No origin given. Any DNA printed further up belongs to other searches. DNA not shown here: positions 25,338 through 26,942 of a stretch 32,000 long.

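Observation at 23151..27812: Agmatine hub: PLP decarboxylase + deoxyhypusine synthase + TiaS operon, divergent from agmatinase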

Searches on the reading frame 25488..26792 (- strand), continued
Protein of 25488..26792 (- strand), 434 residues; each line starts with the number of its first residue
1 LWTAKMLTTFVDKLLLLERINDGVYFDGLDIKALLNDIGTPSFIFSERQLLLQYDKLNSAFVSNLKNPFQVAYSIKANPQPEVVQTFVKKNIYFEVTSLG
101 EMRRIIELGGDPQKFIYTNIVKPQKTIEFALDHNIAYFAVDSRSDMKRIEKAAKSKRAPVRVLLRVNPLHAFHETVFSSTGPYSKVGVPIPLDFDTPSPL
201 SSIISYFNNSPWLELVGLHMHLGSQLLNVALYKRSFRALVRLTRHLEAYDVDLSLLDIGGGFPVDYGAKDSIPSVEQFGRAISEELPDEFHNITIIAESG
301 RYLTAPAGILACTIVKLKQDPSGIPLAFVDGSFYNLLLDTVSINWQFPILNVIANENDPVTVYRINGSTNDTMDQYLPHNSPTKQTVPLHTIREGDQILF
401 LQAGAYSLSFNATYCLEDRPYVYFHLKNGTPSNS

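Call 54: search_protein_families(library=pfam, proteins=[L015:3691-6408:+, L015:6412-7902:+, L015:7942-9762:+, L015:9941-11398:+, L015:11493-11861:+, L015:11900-12721:+, L015:13156-14058:+, L015:14290-15420:-, L015:15777-16682:+, L015:16759-18120:+])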
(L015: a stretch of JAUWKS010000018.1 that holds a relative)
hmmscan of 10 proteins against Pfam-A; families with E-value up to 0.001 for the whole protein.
L015:3691-6408:+ (906 aa): 17 families
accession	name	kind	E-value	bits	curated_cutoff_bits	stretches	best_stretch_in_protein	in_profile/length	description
PF13424.12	TPR_12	-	9e-26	90.3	30.1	2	475-545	4-77/77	Tetratricopeptide repeat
PF13181.12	TPR_8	-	1.9e-17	62.3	25.7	2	555-584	3-32/34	Tetratricopeptide repeat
PF00515.34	TPR_1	-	6.4e-17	61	27.8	2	515-544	3-32/34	Tetratricopeptide repeat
PF13374.12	TPR_10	-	8.8e-17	61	27.5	1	515-546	4-35/42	Tetratricopeptide repeat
PF07719.23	TPR_2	-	2.7e-15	55.6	27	1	556-584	4-32/34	Tetratricopeptide repeat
PF02743.24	dCache_1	-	7.6e-15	55.5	45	1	215-378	75-238/240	Cache domain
PF17874.7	TPR_MalT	-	3e-14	53.5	45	2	558-667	45-156/336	MalT-like TPR region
PF00092.34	VWA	-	2.6e-11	44.5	23.8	1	715-879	5-171/174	von Willebrand factor type A domain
PF22673.2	MCP-like_PDC_1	-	1.5e-09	38.7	27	1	176-288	5-113/113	Methyl-accepting chemotaxis protein-like, first PDC sensor domain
PF08269.17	dCache_2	-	2.3e-07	30.7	26.5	1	232-363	149-268/298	Cache domain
PF13519.12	VWA_2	-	1.3e-06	29.4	27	1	714-817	3-107/107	von Willebrand factor type A domain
PF13176.12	TPR_7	-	2.9e-06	27.4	27.9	0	516-548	2-34/36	Tetratricopeptide repeat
PF24885.1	TPR_NPHP3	-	8.1e-06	25.8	100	0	489-545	115-173/239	Nephrocystin-3 TPR domain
PF14938.12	SNAP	-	1.9e-05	24.7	25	1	520-661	42-183/282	Soluble NSF attachment protein, SNAP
PF17201.10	Cache_3-Cache_2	-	7.4e-05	22.6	27.7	1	265-391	166-294/299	Cache 3/Cache 2 fusion domain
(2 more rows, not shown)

L015:6412-7902:+ (497 aa): 3 families
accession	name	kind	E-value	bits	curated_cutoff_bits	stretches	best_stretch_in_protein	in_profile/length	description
PF02743.24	dCache_1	-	2.8e-20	73.3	45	1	204-376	82-235/240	Cache domain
PF22673.2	MCP-like_PDC_1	-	4.3e-07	30.8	27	1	226-284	55-111/113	Methyl-accepting chemotaxis protein-like, first PDC sensor domain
PF00672.30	HAMP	-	0.00012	22.8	25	1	428-489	3-53/53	HAMP domain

L015:7942-9762:+ (607 aa): 1 family
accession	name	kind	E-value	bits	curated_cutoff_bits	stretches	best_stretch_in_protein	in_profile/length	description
PF02784.22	Orn_Arg_deC_N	-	1.3e-30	107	23.4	1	82-329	15-247/247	Pyridoxal-dependent decarboxylase, pyridoxal binding domain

L015:9941-11398:+ (486 aa): 3 families
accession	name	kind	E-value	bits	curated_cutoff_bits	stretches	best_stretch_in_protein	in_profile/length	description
PF02784.22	Orn_Arg_deC_N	-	8.2e-26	91.3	23.4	2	238-344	139-247/247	Pyridoxal-dependent decarboxylase, pyridoxal binding domain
PF00278.28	Orn_DAP_Arg_deC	-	2.4e-06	28.1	23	1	341-451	2-95/95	Pyridoxal-dependent decarboxylase, C-terminal sheet domain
PF01168.26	Ala_racemase_N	-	0.00092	19.4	24.1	0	49-185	4-124/220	Alanine racemase, N-terminal domain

L015:11493-11861:+ (123 aa): 0 families

L015:11900-12721:+ (274 aa): 5 families
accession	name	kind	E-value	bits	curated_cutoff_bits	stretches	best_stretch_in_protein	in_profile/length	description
PF08241.18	Methyltransf_11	-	2.5e-12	47.7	21.2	1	62-158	2-95/95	Methyltransferase domain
PF08242.18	Methyltransf_12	-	1.1e-11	45.8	30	1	61-156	1-98/98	Methyltransferase domain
PF13649.12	Methyltransf_25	-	4.2e-11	43.8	27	1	61-154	2-97/97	Methyltransferase domain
PF13847.12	Methyltransf_31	-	1e-10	41.9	27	1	56-168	3-114/145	Methyltransferase domain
PF13489.12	Methyltransf_23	-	4.8e-06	26.8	27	1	54-183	20-135/164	Methyltransferase domain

L015:13156-14058:+ (301 aa): 1 family
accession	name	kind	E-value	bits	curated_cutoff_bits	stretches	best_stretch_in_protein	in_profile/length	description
PF01663.27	Phosphodiest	-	2.1e-07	31.3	23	0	151-267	91-220/342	Type I phosphodiesterase / nucleotide pyrophosphatase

L015:14290-15420:- (377 aa): 7 families
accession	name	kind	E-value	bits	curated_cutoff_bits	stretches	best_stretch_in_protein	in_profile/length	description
PF01370.27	Epimerase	-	1.2e-21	77.7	20.9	1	16-178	1-156/240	NAD dependent epimerase/dehydratase family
PF01073.25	3Beta_HSD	-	2e-19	70.1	22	1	18-178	2-160/280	3-beta hydroxysteroid dehydrogenase/isomerase family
PF13460.12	NAD_binding_10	-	2.6e-16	60.4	27.2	1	20-190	1-146/184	NAD(P)H-binding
PF07993.18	NAD_binding_4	-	2.2e-08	34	20.1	1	57-191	56-208/258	Male sterility protein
PF04321.23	RmlD_sub_bind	-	5e-08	32.8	27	1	15-190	2-151/287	RmlD substrate binding domain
PF02719.21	Polysacc_synt_2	-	1.1e-06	28.4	20.2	1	16-132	1-127/293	Polysaccharide biosynthesis protein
PF05368.20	NmrA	-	6.4e-06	26.4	27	1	15-249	4-224/298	NmrA-like family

L015:15777-16682:+ (302 aa): 1 family
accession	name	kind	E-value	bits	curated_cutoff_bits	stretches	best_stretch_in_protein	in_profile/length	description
PF00753.33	Lactamase_B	-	2.4e-20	73.7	22.7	1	30-209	3-196/196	Metallo-beta-lactamase superfamily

L015:16759-18120:+ (454 aa): 2 families
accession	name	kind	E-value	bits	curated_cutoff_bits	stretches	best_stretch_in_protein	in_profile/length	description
PF08309.17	LVIVD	-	3.1e-11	42.9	20.2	1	276-311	6-41/42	LVIVD repeat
PF09826.15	Beta_propel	-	0.00011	21.7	22.4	0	249-289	90-130/495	Beta propeller domain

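Call 57: search_protein_families(library=ncbifam, proteins=[L015:7942-9762:+, L015:9941-11398:+])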
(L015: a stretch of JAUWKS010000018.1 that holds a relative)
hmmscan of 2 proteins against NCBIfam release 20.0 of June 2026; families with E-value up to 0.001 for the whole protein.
L015:7942-9762:+ (607 aa): 6 families
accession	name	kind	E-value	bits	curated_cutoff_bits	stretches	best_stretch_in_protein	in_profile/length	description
NF003763.0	PRK05354.1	equivalog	1.8e-102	344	369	1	2-603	8-608/636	biosynthetic arginine decarboxylase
TIGR01273.1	speA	equivalog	3.3e-96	323.2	624.1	1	3-599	1-598/624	arginine decarboxylase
TIGR01048.1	lysA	equivalog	1.1e-30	106.6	297.9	1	70-339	34-294/417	diaminopimelate decarboxylase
NF006515.0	PRK08961.1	equivalog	1.8e-17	62.6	802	1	95-339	531-758/861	bifunctional aspartate kinase/diaminopimelate decarboxylase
NF052544.1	OrLyDeCDokD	equivalog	1.9e-11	43.3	700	1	141-339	115-320/461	ornithine/lysine decarboxylase DokD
TIGR03099.1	dCO2ase_PEP1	hypoth_equivalog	2.1e-10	40.2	478.45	1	95-341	54-293/398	pyridoxal-dependent decarboxylase, exosortase A system-associated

L015:9941-11398:+ (486 aa): 8 families
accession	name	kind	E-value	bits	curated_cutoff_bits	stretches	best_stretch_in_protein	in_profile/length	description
TIGR01048.1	lysA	equivalog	5.7e-55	186.5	297.9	2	237-483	175-405/417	diaminopimelate decarboxylase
NF052544.1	OrLyDeCDokD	equivalog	1.1e-34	119.8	700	1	17-484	19-449/461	ornithine/lysine decarboxylase DokD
TIGR03099.1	dCO2ase_PEP1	hypoth_equivalog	7.5e-22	77.9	478.45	2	248-374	182-310/398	pyridoxal-dependent decarboxylase, exosortase A system-associated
NF006515.0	PRK08961.1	equivalog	1.6e-20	72.7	802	1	243-473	653-860/861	bifunctional aspartate kinase/diaminopimelate decarboxylase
NF041039.1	FslC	exception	2.4e-15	56.3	500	2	30-215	17-187/418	rhizoferrin biosystnesis N-citrylornithine decarboxylase FslC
NF003763.0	PRK05354.1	equivalog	7.8e-15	54.4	369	1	241-360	236-363/636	biosynthetic arginine decarboxylase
TIGR01273.1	speA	equivalog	2.2e-12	46.3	624.1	1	242-361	229-356/624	arginine decarboxylase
TIGR01047.1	nspC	equivalog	9.2e-10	37.5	409.05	1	280-481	182-368/380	carboxynorspermidine decarboxylase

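Call 88: predict_structure(alignment_id=A1)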
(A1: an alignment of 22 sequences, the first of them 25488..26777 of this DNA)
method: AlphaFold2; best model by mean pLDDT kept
length: 429 residues; sequences in the alignment: 22
mean_pLDDT: 84.5   pTM: 0.86
mean pLDDT of the five models: 84.5, 84.4, 82.4, 81.4, 69.1
residues with pLDDT >= 90: 232; 70-90: 129; 50-70: 50; < 50: 18
segments of 3 or more residues with pLDDT < 50: 1-3, 334-338, 424-429
pLDDT, mean of each block of 10 residues (from residue 1): 59 91 95 93 94 94 94 84 95 94 97 92 96 92 96 95 75 58 76 86 95 87 89 90 90 86 76 94 91 89 93 89 78 51 87 89 70 59 92 90 55 82 52
secondary structure, 60 per line:
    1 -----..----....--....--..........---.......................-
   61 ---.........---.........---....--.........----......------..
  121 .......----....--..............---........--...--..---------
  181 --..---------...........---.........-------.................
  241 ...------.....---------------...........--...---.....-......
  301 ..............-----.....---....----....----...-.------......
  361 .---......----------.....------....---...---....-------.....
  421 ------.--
elements in order: E12-15 E18-21 H26-33 E37-41 H42-59 E64-69 H76-84 E88-91 H94-102 E110-112 H119-127 E132-135 H138-151 E155-162 H194-204 E208-216 H224-243 E250-254 H270-280 E289-293 H295-302 E303-314 E320-324 H328-331 H336-339 E344-346 E355-361 H365-370 E381-385 E392-395 H405-408 E416-420

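Call 91: fold_search(model_id=the predicted structure, library=pdb)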
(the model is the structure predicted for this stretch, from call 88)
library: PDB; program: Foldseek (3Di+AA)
matches with E <= 10: 500; with E <= 0.001: 344
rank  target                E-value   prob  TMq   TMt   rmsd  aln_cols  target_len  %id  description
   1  9nq5_B                1.6e-33  1.00  0.82  0.75   4.0       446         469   23  D-Ornithine/D-lysine decarboxylase C387A complexed with HEPES, putrescine, and D-ornithine (released 2026-03-25)
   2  9cpz_B                2.2e-33  1.00  0.83  0.77   4.1       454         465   22  C387S variant of D-ornithine/D-lysine decarboxylase complexed with PMP and 4-guanidinobutanal (released 2025-08-06)
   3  9nq5_A                3.7e-33  1.00  0.81  0.74   3.7       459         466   21  D-Ornithine/D-lysine decarboxylase C387A complexed with HEPES, putrescine, and D-ornithine (released 2026-03-25)
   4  9cpz_A                5.6e-33  1.00  0.81  0.75   4.3       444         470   23  C387S variant of D-ornithine/D-lysine decarboxylase complexed with PMP and 4-guanidinobutanal (released 2025-08-06)
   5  6n2h                  7.2e-33  1.00  0.81  0.76   4.2       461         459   22  Structure of D-ornithine/D-lysine decarboxylase from Salmonella typhimurium (released 2019-10-23)
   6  8d5d_A                7.6e-33  1.00  0.81  0.76   4.1       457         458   22  Structure of Y430F D-ornithine/D-lysine decarboxylase complex with D-arginine (released 2022-11-16)
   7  8d88_A                9.1e-33  1.00  0.80  0.75   4.2       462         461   22  Structure of Y430F D-ornithine/D-lysine decarboxylase complex with D-lysine (released 2022-11-16)
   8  2p3e_B                1.3e-32  1.00  0.79  0.84   3.6       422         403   25  Crystal structure of AQ1208 from Aquifex aeolicus (released 2007-05-01)
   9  8d4i_A                1.5e-32  1.00  0.82  0.76   3.9       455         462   22  Structure of Y430F D-ornithine/D-lysine decarboxylase complex with putrescine (released 2022-11-16)
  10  9cya                  2.0e-32  1.00  0.81  0.76   3.9       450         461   23  C387S variant of D-ornithine/D-lysine decarboxylase complexed with HEPES and putrescine (released 2025-08-06)
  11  8d5r_A                2.8e-32  1.00  0.80  0.75   4.0       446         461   23  Structure of Y430F D-ornithine/D-lysine decarboxylase complex with D-ornithine (released 2022-11-16)
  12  8d4i_C                4.3e-32  1.00  0.82  0.76   3.9       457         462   22  Structure of Y430F D-ornithine/D-lysine decarboxylase complex with putrescine (released 2022-11-16)
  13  1tuf_A                5.2e-32  1.00  0.83  0.82   3.4       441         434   21  Crystal structure of Diaminopimelate Decarboxylase from m. jannaschi (released 2004-07-20)
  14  8d2y                  7.4e-32  1.00  0.82  0.76   4.0       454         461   22  Y430F mutant of D-ornithine/D-lysine decarboxylase (released 2022-11-16)
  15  8d5r_B                8.3e-32  1.00  0.80  0.75   4.1       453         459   21  Structure of Y430F D-ornithine/D-lysine decarboxylase complex with D-ornithine (released 2022-11-16)
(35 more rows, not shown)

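Call 118: search_protein_representatives(alignment_id=A1)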
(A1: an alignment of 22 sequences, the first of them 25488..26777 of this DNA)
Query: 22 sequences, 429 profile positions. Proteins with E-value up to 0.001 (for the whole library): 20706; up to 1e-10: 11451; up to 1e-30: 2564. The best 150 are listed.
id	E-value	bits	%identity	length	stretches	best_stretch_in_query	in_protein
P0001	1.6e-176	603.8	-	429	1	9-427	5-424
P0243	4.3e-146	503.5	-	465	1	14-427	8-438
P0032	1.1e-138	479.1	-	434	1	29-426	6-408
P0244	6.7e-138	476.5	-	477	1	12-428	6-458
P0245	4.8e-134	463.8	-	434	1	25-428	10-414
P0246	8.3e-131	453.2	-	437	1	21-428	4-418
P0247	1.5e-129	449.1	-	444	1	22-427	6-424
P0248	8.2e-126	436.7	-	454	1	19-427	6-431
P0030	1.0e-120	419.9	-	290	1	139-427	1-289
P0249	5.6e-120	417.5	-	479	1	11-426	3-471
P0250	9.0e-116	403.6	-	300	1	8-301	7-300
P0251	1.6e-113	396.2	-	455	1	14-425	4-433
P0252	6.3e-109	381.1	-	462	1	11-422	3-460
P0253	3.8e-107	375.2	-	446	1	31-425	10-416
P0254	7.9e-100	351.1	-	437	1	28-427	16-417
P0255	9.7e-99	347.5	-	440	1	32-425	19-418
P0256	1.5e-88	314.0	-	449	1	17-427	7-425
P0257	6.5e-85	302.0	-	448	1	29-423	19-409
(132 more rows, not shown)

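Call 120: list_cluster_members(proteins=[P0245, P0247, P0248, P0251, P0252, P0253, P0254, P0255, P0256, P0257])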
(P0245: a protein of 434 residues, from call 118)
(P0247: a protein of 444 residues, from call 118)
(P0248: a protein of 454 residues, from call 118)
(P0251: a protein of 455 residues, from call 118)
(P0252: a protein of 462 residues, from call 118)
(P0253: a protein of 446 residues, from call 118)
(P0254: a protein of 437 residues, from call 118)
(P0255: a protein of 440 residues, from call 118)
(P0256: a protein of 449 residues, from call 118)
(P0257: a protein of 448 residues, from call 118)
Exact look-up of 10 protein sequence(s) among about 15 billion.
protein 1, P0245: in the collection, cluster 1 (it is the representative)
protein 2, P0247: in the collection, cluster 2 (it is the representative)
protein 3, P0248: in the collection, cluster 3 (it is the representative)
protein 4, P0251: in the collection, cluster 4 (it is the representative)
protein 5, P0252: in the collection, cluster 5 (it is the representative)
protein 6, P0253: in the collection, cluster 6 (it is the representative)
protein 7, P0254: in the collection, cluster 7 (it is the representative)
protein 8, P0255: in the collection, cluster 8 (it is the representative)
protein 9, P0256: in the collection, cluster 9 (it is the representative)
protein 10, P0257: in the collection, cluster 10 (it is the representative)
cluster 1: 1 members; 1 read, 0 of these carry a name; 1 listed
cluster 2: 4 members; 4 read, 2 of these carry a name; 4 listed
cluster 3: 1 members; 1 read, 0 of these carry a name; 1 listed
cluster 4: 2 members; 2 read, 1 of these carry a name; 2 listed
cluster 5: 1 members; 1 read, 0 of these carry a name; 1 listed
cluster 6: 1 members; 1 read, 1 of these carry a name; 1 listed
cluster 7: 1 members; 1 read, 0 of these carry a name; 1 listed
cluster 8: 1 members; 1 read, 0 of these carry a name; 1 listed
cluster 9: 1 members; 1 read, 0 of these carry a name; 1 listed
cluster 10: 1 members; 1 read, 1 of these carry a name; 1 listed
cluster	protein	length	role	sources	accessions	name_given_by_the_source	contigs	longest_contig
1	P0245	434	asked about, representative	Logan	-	-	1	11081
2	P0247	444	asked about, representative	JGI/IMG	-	diaminopimelate decarboxylase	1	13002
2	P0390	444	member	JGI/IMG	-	diaminopimelate decarboxylase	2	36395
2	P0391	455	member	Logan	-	-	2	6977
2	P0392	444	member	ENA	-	-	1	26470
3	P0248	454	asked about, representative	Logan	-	-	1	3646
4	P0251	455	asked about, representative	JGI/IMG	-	-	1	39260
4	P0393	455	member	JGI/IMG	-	diaminopimelate decarboxylase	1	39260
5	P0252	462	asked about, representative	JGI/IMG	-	-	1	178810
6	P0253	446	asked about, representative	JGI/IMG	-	diaminopimelate decarboxylase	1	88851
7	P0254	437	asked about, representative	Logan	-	-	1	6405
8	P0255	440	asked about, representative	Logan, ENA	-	-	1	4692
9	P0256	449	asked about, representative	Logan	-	-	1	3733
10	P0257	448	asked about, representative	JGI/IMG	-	diaminopimelate decarboxylase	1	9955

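Call 121: find_encoding_contigs(protein=P0253, flank=6000, max_places=1)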
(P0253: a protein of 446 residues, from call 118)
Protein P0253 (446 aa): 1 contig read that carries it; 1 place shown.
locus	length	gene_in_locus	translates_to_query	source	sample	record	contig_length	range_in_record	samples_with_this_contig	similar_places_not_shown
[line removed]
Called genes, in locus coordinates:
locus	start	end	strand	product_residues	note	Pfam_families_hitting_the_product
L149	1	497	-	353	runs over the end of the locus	PF02129:Peptidase_S15 (weak), PF00561:Abhydrolase_1, PF12146:Hydrolase_4, PF12697:Abhydrolase_6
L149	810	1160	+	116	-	-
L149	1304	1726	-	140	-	-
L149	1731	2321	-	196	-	PF01909:NTP_transf_2 (weak)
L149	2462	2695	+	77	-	-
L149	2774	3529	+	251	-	PF13676:TIR_2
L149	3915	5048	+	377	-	-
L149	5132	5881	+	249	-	-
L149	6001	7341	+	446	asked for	PF00278:Orn_DAP_Arg_deC, PF01168:Ala_racemase_N (weak), PF02784:Orn_Arg_deC_N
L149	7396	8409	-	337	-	PF00892:EamA (faint)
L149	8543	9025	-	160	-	PF00582:Usp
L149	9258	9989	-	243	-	-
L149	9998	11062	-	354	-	PF04055:Radical_SAM, PF13186:SPASM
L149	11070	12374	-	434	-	PF13439:Glyco_transf_4, PF13579:Glyco_trans_4_4, PF20706:GT4-conflict (faint), PF00534:Glycos_transf_1, PF13692:Glyco_trans_1_4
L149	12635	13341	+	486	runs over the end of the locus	PF00702:Hydrolase, PF12710:HAD, PF13419:HAD_2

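Call 122: find_encoding_contigs(protein=P0251, flank=6000, max_places=1)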
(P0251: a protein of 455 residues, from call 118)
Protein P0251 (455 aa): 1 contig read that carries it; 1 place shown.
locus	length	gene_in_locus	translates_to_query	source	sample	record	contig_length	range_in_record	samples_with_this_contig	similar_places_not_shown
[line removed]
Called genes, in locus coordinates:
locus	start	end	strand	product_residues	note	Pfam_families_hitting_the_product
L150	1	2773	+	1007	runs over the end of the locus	PF12802:MarR_2 (faint), PF25213:HVO_A0261_N (faint), PF01978:TrmB (faint), PF13518:HTH_28 (faint), PF24409:wHTH-PRTase_assc (faint), PF13384:HTH_23 (faint), PF13412:HTH_24 (faint), PF13551:HTH_29 (faint)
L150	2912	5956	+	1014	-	PF13229:Beta_helix (weak), PF05048:NosD (weak), PF13229:Beta_helix (weak)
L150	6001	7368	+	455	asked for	PF00278:Orn_DAP_Arg_deC, PF02784:Orn_Arg_deC_N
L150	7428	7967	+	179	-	-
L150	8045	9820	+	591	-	PF04675:DNA_ligase_A_N, PF01068:DNA_ligase_A_M, PF09414:RNA_ligase, PF04679:DNA_ligase_A_C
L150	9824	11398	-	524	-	PF09852:DUF2079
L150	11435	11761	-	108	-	-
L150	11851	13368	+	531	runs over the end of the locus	PF00437:T2SSE, PF27713:UCP018868 (weak)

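Call 123: find_encoding_contigs(protein=P0390, flank=6000, max_places=1)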
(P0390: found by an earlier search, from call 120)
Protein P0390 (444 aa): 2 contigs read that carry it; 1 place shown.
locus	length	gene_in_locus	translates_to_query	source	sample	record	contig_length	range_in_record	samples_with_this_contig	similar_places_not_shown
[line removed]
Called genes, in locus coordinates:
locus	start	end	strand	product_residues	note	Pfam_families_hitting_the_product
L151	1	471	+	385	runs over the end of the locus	PF07690:MFS_1, PF12832:MFS_1_like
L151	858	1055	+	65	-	-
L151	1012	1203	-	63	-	-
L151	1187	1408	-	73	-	-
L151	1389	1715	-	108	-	PF01176:eIF-1a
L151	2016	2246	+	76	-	PF01938:TRAM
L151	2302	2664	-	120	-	PF03692:CxxCxxCC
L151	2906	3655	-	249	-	-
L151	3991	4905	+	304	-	PF13676:TIR_2, PF04471:Mrr_cat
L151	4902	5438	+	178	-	-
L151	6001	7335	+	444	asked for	PF00278:Orn_DAP_Arg_deC, PF02784:Orn_Arg_deC_N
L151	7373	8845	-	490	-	PF02310:B12-binding, PF04055:Radical_SAM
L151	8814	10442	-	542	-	PF06508:QueC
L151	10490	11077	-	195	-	-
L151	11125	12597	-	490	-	PF00171:Aldedh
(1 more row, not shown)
